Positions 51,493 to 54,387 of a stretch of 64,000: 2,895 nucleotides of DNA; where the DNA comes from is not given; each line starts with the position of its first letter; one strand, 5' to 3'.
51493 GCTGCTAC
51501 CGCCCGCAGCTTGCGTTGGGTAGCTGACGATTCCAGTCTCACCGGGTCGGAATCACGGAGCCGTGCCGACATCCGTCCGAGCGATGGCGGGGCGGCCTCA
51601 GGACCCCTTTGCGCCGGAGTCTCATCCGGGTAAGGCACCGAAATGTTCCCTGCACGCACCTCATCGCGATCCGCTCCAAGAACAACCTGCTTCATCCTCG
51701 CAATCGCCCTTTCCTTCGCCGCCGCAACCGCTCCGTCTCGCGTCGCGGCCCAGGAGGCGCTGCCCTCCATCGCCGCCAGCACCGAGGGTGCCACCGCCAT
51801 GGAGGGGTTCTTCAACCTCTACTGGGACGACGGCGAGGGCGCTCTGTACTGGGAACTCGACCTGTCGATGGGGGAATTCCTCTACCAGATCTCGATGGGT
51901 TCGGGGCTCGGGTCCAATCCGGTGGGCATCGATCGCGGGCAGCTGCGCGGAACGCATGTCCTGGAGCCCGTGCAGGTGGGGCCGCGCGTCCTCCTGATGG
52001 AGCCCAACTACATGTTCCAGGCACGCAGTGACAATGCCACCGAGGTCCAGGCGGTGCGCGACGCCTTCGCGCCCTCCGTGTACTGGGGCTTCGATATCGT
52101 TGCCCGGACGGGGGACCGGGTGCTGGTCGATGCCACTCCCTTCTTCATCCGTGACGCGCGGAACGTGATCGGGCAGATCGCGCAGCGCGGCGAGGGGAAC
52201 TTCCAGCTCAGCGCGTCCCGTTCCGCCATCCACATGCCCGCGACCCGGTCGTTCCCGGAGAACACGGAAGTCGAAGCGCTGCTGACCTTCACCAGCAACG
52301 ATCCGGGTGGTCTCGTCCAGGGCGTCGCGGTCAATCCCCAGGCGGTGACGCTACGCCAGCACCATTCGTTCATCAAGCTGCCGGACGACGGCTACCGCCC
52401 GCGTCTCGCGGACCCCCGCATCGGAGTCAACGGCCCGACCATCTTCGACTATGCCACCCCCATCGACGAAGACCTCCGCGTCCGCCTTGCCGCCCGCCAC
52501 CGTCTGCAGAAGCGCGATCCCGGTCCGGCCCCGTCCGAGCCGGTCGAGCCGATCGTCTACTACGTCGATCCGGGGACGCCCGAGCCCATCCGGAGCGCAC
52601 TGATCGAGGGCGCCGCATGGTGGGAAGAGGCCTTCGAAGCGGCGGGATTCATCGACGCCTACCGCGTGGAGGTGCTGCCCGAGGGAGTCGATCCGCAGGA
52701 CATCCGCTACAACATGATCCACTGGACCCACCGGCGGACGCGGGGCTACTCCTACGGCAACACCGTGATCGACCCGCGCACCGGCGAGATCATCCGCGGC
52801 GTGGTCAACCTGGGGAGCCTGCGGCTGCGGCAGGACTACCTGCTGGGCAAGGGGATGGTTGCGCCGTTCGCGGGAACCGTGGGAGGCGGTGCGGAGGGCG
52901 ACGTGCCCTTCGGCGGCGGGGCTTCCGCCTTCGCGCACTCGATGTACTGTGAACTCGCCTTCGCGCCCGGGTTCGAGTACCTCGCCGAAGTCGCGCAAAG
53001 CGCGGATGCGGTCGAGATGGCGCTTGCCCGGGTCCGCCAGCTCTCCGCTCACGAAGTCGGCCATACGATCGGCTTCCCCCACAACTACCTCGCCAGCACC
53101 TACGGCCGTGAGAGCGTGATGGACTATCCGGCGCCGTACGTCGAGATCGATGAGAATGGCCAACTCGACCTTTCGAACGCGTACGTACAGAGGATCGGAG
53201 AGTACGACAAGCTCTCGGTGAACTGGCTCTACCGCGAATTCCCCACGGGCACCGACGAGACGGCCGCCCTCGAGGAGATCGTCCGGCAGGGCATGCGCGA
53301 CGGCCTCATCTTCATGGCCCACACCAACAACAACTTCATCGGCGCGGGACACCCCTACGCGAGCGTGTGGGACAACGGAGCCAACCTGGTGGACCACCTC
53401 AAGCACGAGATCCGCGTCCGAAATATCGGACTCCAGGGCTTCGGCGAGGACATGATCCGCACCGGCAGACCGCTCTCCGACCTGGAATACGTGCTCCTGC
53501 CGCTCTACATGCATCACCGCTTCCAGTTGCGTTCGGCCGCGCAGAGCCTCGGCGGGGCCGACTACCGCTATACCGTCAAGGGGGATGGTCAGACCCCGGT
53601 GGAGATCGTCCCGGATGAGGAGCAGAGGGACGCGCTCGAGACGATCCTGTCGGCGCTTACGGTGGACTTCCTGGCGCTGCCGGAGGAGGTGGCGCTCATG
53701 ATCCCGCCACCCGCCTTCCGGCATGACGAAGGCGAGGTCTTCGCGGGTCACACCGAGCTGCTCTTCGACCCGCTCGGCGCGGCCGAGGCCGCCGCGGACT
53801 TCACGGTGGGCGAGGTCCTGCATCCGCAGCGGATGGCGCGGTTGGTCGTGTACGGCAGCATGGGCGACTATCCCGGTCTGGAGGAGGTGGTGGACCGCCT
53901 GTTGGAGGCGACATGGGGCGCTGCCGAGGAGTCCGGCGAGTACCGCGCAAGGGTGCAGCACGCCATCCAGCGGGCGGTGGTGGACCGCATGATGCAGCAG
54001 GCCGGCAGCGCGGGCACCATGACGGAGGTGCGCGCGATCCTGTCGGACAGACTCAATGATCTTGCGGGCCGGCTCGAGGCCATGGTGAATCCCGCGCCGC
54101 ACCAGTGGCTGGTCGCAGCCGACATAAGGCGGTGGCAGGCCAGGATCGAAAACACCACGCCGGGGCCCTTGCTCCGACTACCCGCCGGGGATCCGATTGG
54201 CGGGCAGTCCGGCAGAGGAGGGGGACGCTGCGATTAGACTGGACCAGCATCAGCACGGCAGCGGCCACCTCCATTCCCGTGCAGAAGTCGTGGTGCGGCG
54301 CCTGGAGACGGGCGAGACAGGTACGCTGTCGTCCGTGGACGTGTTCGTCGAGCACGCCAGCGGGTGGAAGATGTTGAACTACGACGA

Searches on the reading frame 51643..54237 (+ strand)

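Call 69: search_protein_families(library=pfam, proteins=[window:51643-54237:+], max_evalue=0.00001)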
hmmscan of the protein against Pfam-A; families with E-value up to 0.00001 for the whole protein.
window:51643-54237:+ (864 aa): 2 families
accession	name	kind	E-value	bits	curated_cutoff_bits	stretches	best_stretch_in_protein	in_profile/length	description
PF16313.11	DUF4953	-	2.9e-57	194.7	24.2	1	457-762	6-314/316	Met-zincin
PF17148.9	DUF5117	-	7.6e-34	117.6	27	1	115-290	17-188/189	Domain of unknown function (DUF5117)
